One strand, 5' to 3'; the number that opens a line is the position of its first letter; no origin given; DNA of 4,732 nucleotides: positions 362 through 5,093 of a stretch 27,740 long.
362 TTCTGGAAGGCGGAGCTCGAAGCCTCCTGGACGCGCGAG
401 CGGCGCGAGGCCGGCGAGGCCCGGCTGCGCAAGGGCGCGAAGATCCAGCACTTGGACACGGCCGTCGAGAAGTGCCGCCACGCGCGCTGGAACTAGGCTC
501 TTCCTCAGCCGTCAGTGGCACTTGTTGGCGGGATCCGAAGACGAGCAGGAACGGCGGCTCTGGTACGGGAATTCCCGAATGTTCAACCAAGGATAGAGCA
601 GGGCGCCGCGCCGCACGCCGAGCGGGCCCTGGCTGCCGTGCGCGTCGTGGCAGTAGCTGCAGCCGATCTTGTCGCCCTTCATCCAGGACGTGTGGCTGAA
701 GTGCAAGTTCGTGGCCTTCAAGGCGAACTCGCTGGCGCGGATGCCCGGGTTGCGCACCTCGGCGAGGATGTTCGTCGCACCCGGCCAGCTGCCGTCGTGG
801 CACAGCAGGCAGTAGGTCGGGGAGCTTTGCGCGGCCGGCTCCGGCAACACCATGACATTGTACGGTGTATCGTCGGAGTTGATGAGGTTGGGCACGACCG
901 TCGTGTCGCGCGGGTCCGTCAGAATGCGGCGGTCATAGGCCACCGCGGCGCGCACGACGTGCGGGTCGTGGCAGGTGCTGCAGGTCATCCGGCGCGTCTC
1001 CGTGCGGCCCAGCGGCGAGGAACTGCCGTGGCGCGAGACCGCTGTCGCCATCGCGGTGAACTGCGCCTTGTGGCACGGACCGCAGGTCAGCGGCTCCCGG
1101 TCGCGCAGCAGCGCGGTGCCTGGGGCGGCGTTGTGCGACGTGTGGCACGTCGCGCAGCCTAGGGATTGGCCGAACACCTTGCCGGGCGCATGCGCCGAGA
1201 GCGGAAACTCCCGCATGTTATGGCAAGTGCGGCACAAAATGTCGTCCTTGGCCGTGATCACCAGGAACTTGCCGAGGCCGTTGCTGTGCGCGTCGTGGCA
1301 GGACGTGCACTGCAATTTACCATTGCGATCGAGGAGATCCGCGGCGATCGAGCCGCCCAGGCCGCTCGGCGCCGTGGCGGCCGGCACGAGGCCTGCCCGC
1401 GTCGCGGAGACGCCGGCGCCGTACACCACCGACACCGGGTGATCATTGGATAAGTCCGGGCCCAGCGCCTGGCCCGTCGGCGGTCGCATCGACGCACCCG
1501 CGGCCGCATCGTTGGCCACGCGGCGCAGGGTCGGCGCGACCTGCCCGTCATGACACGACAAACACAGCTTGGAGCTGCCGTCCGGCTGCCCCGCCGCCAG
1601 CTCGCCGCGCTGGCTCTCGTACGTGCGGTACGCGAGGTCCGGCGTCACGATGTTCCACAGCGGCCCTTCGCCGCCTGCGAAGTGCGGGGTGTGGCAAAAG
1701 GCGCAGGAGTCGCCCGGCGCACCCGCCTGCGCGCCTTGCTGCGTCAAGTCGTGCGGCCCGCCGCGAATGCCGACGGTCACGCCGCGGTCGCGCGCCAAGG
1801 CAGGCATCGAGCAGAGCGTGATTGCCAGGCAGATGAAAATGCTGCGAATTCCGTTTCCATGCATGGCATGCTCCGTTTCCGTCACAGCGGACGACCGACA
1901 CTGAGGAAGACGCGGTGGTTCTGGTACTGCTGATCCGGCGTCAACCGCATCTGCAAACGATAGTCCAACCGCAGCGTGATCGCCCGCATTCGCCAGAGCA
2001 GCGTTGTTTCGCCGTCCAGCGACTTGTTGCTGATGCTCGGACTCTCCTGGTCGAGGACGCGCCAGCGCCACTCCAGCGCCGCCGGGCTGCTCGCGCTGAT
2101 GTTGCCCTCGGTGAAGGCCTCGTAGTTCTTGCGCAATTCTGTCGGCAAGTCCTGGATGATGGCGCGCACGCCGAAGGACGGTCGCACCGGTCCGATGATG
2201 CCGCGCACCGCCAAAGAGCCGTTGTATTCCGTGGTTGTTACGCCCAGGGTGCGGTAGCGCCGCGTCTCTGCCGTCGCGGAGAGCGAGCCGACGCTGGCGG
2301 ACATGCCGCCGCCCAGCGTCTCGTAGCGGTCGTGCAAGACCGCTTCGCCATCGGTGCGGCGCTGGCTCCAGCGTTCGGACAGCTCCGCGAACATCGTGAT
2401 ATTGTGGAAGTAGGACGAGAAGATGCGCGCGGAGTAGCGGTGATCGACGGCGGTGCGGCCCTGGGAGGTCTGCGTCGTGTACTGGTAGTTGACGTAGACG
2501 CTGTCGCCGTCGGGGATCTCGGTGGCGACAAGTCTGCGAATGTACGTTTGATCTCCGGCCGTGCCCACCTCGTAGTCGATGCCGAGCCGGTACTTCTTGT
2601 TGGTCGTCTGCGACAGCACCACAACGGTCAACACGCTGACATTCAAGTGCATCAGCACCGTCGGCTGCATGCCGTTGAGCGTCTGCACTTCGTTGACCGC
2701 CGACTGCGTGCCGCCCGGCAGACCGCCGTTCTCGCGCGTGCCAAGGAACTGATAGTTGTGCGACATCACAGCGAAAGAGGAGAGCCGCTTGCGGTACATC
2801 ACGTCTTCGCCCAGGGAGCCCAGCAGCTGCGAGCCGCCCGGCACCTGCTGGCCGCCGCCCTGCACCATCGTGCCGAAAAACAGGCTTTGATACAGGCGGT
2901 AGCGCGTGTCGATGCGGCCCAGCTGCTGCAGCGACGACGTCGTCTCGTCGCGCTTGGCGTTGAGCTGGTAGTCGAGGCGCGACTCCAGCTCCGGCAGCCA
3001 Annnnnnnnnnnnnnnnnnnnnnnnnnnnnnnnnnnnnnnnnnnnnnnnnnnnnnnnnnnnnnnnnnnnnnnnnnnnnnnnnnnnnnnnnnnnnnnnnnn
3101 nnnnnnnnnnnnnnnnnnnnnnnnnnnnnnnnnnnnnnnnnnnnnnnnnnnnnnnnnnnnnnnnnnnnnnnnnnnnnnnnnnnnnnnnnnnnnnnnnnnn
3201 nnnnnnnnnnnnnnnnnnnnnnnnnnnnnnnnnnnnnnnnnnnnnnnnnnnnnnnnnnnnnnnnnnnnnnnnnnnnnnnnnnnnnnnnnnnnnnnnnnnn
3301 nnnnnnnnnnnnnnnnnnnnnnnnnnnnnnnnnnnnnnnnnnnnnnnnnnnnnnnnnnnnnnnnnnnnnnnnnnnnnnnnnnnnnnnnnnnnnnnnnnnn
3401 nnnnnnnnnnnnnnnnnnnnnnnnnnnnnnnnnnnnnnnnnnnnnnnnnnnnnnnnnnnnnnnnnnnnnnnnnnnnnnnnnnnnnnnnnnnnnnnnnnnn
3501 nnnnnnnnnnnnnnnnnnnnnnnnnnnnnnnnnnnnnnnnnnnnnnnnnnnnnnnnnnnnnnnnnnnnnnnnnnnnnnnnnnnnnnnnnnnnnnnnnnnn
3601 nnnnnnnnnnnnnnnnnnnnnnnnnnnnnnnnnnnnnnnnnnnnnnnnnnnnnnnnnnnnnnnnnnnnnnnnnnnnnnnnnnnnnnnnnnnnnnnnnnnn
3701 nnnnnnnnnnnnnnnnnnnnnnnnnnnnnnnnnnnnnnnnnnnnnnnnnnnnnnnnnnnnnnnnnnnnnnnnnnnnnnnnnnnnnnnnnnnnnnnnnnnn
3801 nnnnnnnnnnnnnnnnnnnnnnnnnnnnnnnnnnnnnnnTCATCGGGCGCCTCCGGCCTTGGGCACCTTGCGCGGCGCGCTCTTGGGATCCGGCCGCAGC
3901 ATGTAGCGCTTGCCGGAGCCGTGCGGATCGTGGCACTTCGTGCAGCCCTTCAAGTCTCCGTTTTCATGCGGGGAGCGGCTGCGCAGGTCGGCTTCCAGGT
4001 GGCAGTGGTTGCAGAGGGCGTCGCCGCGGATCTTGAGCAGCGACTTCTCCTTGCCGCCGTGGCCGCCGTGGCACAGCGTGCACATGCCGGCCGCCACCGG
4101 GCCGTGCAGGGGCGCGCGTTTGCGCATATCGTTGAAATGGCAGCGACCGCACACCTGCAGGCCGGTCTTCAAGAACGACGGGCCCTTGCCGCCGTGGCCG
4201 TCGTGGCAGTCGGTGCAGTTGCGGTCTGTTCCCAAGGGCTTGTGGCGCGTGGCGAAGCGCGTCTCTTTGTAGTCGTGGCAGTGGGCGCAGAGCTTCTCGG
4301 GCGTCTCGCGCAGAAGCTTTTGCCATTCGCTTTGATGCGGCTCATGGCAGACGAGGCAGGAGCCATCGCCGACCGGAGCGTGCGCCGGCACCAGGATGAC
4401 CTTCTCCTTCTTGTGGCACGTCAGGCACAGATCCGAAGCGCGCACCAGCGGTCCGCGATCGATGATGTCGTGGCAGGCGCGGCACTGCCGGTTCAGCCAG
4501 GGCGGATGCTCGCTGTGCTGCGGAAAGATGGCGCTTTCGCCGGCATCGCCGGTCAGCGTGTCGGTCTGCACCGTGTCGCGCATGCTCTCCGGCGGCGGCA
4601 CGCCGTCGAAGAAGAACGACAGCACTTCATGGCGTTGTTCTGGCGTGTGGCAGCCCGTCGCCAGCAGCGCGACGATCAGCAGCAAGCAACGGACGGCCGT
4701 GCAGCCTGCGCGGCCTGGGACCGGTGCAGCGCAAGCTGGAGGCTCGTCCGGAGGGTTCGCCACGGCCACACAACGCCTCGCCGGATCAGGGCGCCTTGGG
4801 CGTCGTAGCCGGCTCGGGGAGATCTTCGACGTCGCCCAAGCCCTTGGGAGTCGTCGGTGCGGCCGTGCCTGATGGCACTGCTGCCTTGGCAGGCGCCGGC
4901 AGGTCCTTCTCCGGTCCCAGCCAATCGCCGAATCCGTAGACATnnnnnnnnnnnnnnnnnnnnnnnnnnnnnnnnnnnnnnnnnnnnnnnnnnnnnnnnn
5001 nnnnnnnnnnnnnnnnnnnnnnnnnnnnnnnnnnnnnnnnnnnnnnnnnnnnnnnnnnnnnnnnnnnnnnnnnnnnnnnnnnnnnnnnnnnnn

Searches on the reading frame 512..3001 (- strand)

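Call 5: search_protein_families(library=pfam, proteins=[window:512-3001:-], max_evalue=0.01)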
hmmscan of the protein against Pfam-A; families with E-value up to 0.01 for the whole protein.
window:512-3001:- (829 aa): 3 families
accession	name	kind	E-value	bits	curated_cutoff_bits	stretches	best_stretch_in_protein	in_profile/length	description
PF09699.15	Paired_CXXCH_1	-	1.9e-20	72.7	20.6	2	564-595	8-37/41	Doubled CXXCH motif (Paired_CXXCH_1)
PF14537.11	Cytochrom_c3_2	-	6.2e-10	39.9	25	1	613-682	6-68/79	Cytochrome c3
PF14522.11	Cytochrome_C7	-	1e-08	35.3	24.8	0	612-679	12-67/67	Cytochrome c7 and related cytochrome c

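Call 6: search_protein_families(library=ncbifam, proteins=[window:512-3001:-], max_evalue=0.01)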
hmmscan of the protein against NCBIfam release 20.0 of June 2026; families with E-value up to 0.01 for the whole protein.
window:512-3001:- (829 aa): 4 families
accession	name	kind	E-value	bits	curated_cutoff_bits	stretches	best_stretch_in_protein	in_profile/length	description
TIGR01905.1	paired_CXXCH_1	subfamily_domain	3.8e-17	61.9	25.2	2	564-596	8-38/41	doubled CXXCH domain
TIGR03508.1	decahem_SO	subfamily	5.8e-17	62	192.2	1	560-679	141-249/258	DmsE family decaheme c-type cytochrome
NF041028.1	decahem_GSU2203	exception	2e-12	47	325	2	559-652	171-260/317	GSU2203 family decaheme c-type cytochrome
NF045713.1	CxxCH_16_HmcA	equivalog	0.00047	18.9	400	1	560-652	172-260/541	sulfate respiration complex hexadecaheme cytochrome HmcA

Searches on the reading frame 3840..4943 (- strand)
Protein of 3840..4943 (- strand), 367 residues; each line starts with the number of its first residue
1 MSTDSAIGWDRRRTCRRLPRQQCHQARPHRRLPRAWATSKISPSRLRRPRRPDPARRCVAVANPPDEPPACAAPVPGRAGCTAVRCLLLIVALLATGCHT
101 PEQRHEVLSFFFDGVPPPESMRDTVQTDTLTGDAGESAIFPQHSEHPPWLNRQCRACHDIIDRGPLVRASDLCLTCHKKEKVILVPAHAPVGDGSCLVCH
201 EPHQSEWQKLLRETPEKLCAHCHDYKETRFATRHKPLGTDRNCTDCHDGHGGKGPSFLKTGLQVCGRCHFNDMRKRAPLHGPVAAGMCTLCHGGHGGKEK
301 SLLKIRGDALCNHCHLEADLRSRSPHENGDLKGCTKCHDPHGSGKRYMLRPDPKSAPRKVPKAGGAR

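Call 5: search_protein_families(library=pfam, proteins=[window:3840-4943:-], max_evalue=0.01)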
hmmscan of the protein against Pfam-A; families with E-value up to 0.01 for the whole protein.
window:3840-4943:- (367 aa): 5 families
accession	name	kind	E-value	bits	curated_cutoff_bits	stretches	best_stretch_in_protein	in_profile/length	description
PF09699.15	Paired_CXXCH_1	-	7.6e-36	122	20.6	5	188-227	1-40/41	Doubled CXXCH motif (Paired_CXXCH_1)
PF14537.11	Cytochrom_c3_2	-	3.2e-07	31.1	25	1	195-269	8-78/79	Cytochrome c3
PF14522.11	Cytochrome_C7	-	1.3e-05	25.4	24.8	1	192-248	12-67/67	Cytochrome c7 and related cytochrome c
PF22113.1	Mtrc-MtrF_II-IV_dom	-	0.0051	16.8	30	0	309-343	7-40/176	Outer membrane cytochrome MtrC/MtrF-like, domains II/IV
PF04981.18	NMD3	-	0.0096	15.9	24.9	0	169-308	14-154/243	NMD3 family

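Call 6: search_protein_families(library=ncbifam, proteins=[window:3840-4943:-], max_evalue=0.01)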
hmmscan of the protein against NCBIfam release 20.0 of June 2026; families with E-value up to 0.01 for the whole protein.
window:3840-4943:- (367 aa): 4 families
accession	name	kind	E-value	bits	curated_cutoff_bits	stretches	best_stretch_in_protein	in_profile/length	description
TIGR01905.1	paired_CXXCH_1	subfamily_domain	7.6e-37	125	25.2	4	188-227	1-40/41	doubled CXXCH domain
TIGR03508.1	decahem_SO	subfamily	1.1e-30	107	192.2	2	169-320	69-224/258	DmsE family decaheme c-type cytochrome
NF041028.1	decahem_GSU2203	exception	2.9e-21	76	325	2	143-253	118-235/317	GSU2203 family decaheme c-type cytochrome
NF045722.1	c3_cytochr_TmcA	equivalog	0.00067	19.5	114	0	195-269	59-124/125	acidic tetraheme cytochrome c3 TmcA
